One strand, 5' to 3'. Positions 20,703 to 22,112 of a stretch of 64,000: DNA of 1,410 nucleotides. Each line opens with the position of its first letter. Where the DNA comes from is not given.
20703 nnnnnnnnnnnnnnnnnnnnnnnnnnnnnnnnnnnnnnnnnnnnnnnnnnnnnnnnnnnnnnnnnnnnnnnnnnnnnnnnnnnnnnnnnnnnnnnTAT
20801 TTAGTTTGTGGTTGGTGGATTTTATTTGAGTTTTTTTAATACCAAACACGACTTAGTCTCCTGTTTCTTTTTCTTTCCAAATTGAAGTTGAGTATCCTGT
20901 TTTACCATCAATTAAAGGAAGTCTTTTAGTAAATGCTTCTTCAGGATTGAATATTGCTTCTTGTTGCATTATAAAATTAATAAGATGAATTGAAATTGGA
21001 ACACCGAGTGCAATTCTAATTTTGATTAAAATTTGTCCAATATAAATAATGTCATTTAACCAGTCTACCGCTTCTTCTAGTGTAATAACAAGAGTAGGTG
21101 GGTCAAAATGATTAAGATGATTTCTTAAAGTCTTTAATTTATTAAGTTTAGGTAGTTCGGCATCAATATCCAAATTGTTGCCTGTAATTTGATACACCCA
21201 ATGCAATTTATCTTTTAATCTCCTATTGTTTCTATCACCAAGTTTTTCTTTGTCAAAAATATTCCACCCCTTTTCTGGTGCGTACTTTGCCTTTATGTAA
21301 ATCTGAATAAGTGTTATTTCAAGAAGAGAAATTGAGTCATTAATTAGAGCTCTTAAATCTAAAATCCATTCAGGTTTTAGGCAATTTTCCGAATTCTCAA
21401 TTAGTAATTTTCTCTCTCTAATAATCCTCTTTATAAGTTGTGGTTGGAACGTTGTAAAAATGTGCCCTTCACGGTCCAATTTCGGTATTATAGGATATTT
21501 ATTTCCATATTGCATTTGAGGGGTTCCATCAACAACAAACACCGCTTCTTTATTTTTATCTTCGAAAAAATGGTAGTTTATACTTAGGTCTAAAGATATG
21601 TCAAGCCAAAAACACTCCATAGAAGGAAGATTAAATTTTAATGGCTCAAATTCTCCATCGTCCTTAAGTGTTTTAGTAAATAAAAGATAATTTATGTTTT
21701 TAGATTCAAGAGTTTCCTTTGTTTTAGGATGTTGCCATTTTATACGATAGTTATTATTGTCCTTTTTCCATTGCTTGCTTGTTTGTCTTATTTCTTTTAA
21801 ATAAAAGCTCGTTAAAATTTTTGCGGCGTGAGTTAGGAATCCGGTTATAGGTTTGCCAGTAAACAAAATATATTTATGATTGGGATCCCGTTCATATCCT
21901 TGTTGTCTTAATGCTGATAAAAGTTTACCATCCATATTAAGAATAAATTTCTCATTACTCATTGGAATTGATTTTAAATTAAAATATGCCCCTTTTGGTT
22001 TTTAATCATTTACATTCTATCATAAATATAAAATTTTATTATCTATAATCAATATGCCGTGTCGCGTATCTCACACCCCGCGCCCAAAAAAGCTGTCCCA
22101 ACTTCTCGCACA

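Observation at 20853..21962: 369-aa AT-rich orphan with HEPN-like RNxxxH motif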

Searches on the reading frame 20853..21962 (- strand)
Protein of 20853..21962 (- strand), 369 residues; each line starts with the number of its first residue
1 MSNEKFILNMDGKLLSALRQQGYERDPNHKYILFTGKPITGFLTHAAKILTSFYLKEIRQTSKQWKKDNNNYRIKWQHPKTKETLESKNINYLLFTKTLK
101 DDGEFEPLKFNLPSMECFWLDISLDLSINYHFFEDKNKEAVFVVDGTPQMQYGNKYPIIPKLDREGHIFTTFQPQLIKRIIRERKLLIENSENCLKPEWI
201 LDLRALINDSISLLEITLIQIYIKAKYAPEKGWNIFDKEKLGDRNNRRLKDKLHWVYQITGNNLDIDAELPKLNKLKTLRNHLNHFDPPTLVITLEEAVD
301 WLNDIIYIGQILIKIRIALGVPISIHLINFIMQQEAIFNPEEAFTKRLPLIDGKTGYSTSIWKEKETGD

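Call 3: search_protein_families(library=pfam, proteins=[window:20853-21962:-], max_evalue=1)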
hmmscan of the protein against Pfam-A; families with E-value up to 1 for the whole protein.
window:20853-21962:- (369 aa): 0 families

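Call 4: search_protein_families(library=padloc, proteins=[window:20853-21962:-], max_evalue=1)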
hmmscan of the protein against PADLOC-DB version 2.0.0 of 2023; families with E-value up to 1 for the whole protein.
window:20853-21962:- (369 aa): 0 families

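Call 5: search_protein_families(library=ncbifam, proteins=[window:20853-21962:-], max_evalue=1)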
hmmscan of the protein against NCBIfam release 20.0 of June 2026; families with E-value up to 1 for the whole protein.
window:20853-21962:- (369 aa): 0 families

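Call 6: find_homologous_proteins(query=window:20853-21962:-, max_evalue=0.001)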
Query window:20853-21962:- (369 aa): 92 proteins with E <= 0.001 among 2310 candidates.
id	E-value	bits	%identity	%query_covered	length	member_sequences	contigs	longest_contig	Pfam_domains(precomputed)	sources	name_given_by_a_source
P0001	2.5e-248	841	100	100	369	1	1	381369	-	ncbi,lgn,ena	-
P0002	7.1e-171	587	67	99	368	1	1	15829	-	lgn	-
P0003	1.9e-163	562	66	100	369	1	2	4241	-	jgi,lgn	jgi:hypothetical protein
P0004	3.5e-159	548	66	100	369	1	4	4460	-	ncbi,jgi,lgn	jgi:hypothetical protein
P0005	1.9e-145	503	59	99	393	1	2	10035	-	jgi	-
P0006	9.6e-145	501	61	99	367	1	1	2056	-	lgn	-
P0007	4.3e-141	489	58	99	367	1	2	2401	-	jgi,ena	jgi:hypothetical protein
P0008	6.6e-139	481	59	99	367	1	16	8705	-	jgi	jgi:hypothetical protein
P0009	1.7e-136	473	59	99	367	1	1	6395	-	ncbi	-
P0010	5.8e-136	472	57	99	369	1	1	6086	-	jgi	jgi:hypothetical protein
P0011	7.7e-135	468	58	98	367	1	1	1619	-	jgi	jgi:hypothetical protein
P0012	1.2e-134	467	58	96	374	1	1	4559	-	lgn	-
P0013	7.8e-134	465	57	99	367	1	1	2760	-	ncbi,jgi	jgi:hypothetical protein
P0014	1.1e-133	464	56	100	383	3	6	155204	-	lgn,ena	-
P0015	1.2e-133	464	59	93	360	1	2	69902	-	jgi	jgi:hypothetical protein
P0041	7.0e-109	383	52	94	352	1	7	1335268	-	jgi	jgi:hypothetical protein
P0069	5.5e-97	343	49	92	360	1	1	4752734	-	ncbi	ncbi:hypothetical protein [Mucilaginibacter sp. HD30]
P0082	3.2e-89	318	47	91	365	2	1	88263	-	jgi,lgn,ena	-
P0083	4.2e-89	318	47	91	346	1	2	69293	-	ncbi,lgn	-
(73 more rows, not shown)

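Call 11: search_solved_structures(query=A1, max_evalue=10, show_alignments=3)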
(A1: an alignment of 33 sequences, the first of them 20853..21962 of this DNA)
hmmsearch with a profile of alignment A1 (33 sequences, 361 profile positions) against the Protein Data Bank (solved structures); distinct sequences matched with E-value up to 10: 0.

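Call 12: find_encoding_contigs(protein=P0014, flank=8000, max_places=3)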
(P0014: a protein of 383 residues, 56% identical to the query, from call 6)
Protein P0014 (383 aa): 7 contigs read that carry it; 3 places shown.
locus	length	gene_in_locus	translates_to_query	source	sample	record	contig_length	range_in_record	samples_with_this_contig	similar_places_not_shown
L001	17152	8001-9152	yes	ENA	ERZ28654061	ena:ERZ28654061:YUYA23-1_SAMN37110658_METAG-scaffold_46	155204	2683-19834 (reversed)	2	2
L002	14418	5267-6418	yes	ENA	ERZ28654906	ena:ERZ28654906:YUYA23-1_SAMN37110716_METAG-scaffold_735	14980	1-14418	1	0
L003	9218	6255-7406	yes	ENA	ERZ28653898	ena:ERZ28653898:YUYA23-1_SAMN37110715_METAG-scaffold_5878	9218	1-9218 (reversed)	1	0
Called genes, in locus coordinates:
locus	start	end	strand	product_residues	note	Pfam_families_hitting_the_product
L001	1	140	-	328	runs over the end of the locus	PF00112:Peptidase_C1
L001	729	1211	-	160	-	-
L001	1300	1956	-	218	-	-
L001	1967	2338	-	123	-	-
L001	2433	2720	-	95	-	-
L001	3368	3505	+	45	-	-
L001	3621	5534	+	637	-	PF13589:HATPase_c_3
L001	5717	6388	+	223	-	-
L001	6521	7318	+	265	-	-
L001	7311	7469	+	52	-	-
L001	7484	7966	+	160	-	-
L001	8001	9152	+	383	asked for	-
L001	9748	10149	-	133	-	-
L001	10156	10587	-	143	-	PF13527:Acetyltransf_9 (weak), PF13673:Acetyltransf_10, PF00583:Acetyltransf_1, PF13508:Acetyltransf_7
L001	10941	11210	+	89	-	-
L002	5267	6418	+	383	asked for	-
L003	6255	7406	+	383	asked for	-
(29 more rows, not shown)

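Call 13: find_encoding_contigs(protein=P0069, flank=8000, max_places=2)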
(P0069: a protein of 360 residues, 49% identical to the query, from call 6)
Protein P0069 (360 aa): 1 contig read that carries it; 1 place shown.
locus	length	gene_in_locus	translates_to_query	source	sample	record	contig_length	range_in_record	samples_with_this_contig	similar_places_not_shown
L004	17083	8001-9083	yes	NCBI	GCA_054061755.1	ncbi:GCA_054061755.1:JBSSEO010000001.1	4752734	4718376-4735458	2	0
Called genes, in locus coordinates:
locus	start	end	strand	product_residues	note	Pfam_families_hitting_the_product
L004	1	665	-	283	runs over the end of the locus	PF02401:LYTB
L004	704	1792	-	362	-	PF13506:Glyco_transf_21, PF00535:Glycos_transf_2, PF13641:Glyco_tranf_2_3 (weak)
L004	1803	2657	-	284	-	PF00561:Abhydrolase_1, PF12146:Hydrolase_4 (faint)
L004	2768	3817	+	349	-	PF04041:Glyco_hydro_130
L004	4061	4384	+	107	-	-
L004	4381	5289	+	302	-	PF00665:rve, PF13683:rve_3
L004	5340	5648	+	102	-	-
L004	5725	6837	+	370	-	PF13421:Band_7_1, PF01145:Band_7, PF14237:GYF_2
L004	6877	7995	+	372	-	-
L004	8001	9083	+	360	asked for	-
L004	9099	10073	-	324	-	-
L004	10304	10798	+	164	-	PF04542:Sigma70_r2, PF08281:Sigma70_r4_2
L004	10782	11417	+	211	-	-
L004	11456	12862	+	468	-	PF02129:Peptidase_S15, PF20434:BD-FAE (weak), PF00561:Abhydrolase_1 (weak), PF12697:Abhydrolase_6 (weak), PF00326:Peptidase_S9 (faint), PF01738:DLH (faint), PF12146:Hydrolase_4, PF08840:BAAT_C (weak), +1 more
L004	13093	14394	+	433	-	PF00512:HisKA, PF02518:HATPase_c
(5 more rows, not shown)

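Call 15: find_encoding_contigs(protein=P0041, flank=8000, max_places=2)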
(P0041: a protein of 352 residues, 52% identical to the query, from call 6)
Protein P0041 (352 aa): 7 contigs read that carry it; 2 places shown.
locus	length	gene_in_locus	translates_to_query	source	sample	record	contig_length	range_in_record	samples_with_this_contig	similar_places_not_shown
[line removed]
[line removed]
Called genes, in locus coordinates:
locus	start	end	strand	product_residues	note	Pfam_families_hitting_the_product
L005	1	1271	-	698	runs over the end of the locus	PF06791:TMP_2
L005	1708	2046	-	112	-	-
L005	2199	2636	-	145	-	PF06199:Phage_tail_2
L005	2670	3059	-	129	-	-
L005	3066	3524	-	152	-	PF04883:HK97-gp10_like (weak)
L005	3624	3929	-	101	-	PF05521:Phage_HCP (weak)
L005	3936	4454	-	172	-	PF05135:Phage_connect_1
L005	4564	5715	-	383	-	PF05065:Phage_capsid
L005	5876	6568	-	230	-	PF04586:Peptidase_S78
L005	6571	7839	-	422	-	PF04860:Phage_portal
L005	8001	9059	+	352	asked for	-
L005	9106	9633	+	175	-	-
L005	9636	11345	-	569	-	PF03354:TerL_ATPase, PF20441:TerL_nuclease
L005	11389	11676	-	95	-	-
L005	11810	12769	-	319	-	PF01541:GIY-YIG (weak)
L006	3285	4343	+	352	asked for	-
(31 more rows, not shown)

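Call 16: find_encoding_contigs(protein=P0082, flank=8000, max_places=2)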
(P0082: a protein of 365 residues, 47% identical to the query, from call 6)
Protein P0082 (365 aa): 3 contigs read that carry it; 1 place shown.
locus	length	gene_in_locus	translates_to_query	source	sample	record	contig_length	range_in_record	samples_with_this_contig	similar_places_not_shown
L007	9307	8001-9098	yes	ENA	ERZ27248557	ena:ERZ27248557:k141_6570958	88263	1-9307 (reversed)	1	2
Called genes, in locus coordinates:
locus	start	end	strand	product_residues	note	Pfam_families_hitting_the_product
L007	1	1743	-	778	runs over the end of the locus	PF25199:nSTAND_NTPase5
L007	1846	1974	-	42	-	-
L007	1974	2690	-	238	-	-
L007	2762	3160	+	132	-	-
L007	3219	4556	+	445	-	PF21751:DACNV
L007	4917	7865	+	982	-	PF02463:SMC_N, PF13304:AAA_21 (faint)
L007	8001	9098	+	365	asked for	-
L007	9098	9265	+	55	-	-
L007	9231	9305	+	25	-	?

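Call 17: find_encoding_contigs(protein=P0083, flank=8000, max_places=2)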
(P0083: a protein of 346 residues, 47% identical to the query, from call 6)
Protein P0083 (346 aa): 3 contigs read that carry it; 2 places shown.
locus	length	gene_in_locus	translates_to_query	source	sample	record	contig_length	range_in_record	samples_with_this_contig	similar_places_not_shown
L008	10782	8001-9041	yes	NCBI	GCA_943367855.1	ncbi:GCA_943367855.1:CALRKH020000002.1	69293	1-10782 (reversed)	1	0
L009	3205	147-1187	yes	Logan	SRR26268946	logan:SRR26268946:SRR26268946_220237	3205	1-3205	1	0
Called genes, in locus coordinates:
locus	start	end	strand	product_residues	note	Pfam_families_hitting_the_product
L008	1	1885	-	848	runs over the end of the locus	PF08245:Mur_ligase_M, PF01168:Ala_racemase_N, PF00842:Ala_racemase_C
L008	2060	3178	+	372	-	PF11751:PorP_SprF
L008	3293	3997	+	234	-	PF00590:TP_methylase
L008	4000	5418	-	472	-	PF04055:Radical_SAM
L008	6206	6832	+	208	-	-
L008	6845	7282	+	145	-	PF19851:DUF6326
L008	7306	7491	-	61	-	-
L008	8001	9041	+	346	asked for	-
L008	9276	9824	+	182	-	-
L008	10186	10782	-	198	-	?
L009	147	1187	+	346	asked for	-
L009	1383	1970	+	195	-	-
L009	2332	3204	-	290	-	?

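Call 18: predict_structure(alignment_id=A1)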
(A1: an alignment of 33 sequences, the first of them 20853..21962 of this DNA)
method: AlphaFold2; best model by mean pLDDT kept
length: 369 residues; sequences in the alignment: 33
mean_pLDDT: 89.2   pTM: 0.88
mean pLDDT of the five models: 89.2, 89.0, 88.5, 86.5, 83.9
residues with pLDDT >= 90: 246; 70-90: 98; 50-70: 20; < 50: 5
segments of 3 or more residues with pLDDT < 50: 366-369
pLDDT, mean of each block of 10 residues (from residue 1): 69 78 82 96 97 94 93 94 96 97 96 95 87 75 89 93 88 95 97 91 97 97 96 93 87 95 96 93 74 88 98 98 97 96 78 61 49
secondary structure, 60 per line:
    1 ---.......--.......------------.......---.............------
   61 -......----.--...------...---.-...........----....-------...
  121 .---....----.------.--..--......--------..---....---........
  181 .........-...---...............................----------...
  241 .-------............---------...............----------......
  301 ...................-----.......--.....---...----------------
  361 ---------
elements in order: E4-10 E13-19 E32-38 H42-54 H62-67 E75-77 E84-86 H92-102 H107-110 H118-121 E125-128 H147-152 E166-169 H173-189 H197-227 H238-241 H249-260 H270-284 H295-319 H325-331 E334-338

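Call 19: search_protein_representatives(protein=window:20853-21962:-)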
Query: 369 residues. Proteins with E-value up to 0.001 (for the whole library): 164; up to 1e-10: 139; up to 1e-30: 97. The best 150 are listed.
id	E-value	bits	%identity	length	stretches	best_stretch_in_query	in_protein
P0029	2.1e-119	415.5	52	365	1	3-368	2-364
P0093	1.2e-96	340.7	48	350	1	18-362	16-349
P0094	6.8e-89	315.1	45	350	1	21-362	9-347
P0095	3.8e-85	302.8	44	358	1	10-362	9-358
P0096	5.7e-79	282.5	44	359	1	27-363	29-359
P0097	7.7e-79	282.0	44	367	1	37-364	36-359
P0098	7.5e-78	278.8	45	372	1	46-365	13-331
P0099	3.0e-77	276.8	41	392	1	18-365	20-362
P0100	4.5e-75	269.6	46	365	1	28-362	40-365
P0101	3.2e-73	263.6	43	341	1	15-341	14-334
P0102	1.2e-69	251.8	42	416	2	86-367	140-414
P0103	5.9e-68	246.2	40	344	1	24-363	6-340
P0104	8.3e-63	229.3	41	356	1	24-364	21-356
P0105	7.0e-59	216.4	41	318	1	15-321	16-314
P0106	7.3e-58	213.0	37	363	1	23-341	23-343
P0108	7.0e-56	206.5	39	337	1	42-362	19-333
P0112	3.4e-50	187.8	38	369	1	28-368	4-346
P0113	3.9e-50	187.6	41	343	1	89-362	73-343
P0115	2.4e-48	181.7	35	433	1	28-338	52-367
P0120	2.7e-47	178.2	37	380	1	64-359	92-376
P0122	2.2e-46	175.2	35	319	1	28-342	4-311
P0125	1.0e-45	173.0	36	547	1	87-363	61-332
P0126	2.7e-45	171.7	38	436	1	85-349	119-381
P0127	3.2e-45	171.4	33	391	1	29-369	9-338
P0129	8.6e-45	170.0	40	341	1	101-362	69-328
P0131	4.8e-44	167.5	37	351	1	100-363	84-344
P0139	9.5e-43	163.3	32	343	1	29-343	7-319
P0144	8.4e-42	160.2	34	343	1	62-347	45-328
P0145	1.3e-41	159.5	39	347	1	119-364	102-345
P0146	1.8e-41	159.1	31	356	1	44-361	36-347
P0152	1.5e-40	156.0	34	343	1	27-345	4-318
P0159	3.5e-40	154.8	34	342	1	102-362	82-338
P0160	1.2e-39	153.1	31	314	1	88-363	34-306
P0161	3.4e-39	151.6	34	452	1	65-363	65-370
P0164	2.9e-38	148.5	30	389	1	45-367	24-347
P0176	2.3e-35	139.0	43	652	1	177-341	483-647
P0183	2.5e-32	129.0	33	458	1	116-365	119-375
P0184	3.5e-32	128.5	38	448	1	151-365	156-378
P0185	4.6e-32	128.1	28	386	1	43-361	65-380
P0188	8.2e-31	124.0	33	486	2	194-364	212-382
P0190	1.3e-29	120.0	29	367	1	86-358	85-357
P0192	1.1e-27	113.7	31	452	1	46-364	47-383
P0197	5.7e-27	111.4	28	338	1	40-365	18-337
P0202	3.3e-25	105.6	33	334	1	91-339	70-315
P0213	3.4e-20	89.1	32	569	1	145-332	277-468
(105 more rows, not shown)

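Call 22: fold_search(model_id=the predicted structure, library=pdb)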
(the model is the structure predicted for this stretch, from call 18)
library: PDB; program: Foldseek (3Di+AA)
matches with E <= 10: 53; with E <= 0.001: 0
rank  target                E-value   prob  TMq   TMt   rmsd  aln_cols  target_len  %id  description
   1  2hsb                  3.1e-01  0.44  0.17  0.38  10.3       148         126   15  Crystal structure of a hepn domain containing protein (af_0298) from archaeoglobus fulgidus at 1.95 A resolution (released 2006-08-15)
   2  7bxo_F                7.1e-01  0.97  0.28  0.71   3.3       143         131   15  Crystal structure of the toxin-antitoxin with AMP-PNP (released 2020-09-30)
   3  5yjc_A                8.6e-01  0.47  0.24  0.33   7.2       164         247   15  Structural insights into the CRISPR-Cas-associated ribonuclease activity of Staphylococcus epidermidis Csm6 (released 2018-10-17)
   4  5yjc_B                1.2e+00  0.41  0.24  0.33   7.1       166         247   14  Structural insights into the CRISPR-Cas-associated ribonuclease activity of Staphylococcus epidermidis Csm6 (released 2018-10-17)
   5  7bxo_D                1.9e+00  0.63  0.25  0.60   4.5       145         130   14  Crystal structure of the toxin-antitoxin with AMP-PNP (released 2020-09-30)
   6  5jr9_B                1.9e+00  0.07  0.10  0.19  18.3       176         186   15  Crystal structure of apo-NeC3PO (released 2016-09-28)
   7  5jrc_A                1.9e+00  0.06  0.09  0.16  18.3       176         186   18  Crystal structure of NeC3PO in complex with ssRNA. (released 2016-09-28)
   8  6m6w_B                2.0e+00  0.72  0.27  0.66   3.7       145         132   16  Crystal structure the toxin-antitoxin MntA-HpeT mutant-Y104A (released 2020-09-30)
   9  6e9v_A                2.3e+00  0.07  0.12  0.19  18.0       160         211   14  DHF79 filament (released 2018-11-21)
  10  5yep_C                2.4e+00  0.63  0.26  0.65   3.3       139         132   16  Crystal structure of SO_3166-SO_3165 from Shewanella oneidensis (released 2018-03-28)
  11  6m6w_G                2.5e+00  0.63  0.27  0.66   3.7       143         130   15  Crystal structure the toxin-antitoxin MntA-HpeT mutant-Y104A (released 2020-09-30)
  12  6xmj_Q                2.5e+00  0.06  0.14  0.21  11.8       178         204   15  Human 20S proteasome bound to an engineered 11S (PA26) activator (released 2020-07-22)
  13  6m6w_D                2.7e+00  0.54  0.25  0.62   4.2       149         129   15  Crystal structure the toxin-antitoxin MntA-HpeT mutant-Y104A (released 2020-09-30)
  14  5jr9_C                2.7e+00  0.06  0.10  0.19  18.2       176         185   15  Crystal structure of apo-NeC3PO (released 2016-09-28)
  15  8xdj_C                2.8e+00  0.18  0.20  0.43   7.0       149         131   13  Crystal structure of AMPylated HEPN toxin (released 2024-12-18)
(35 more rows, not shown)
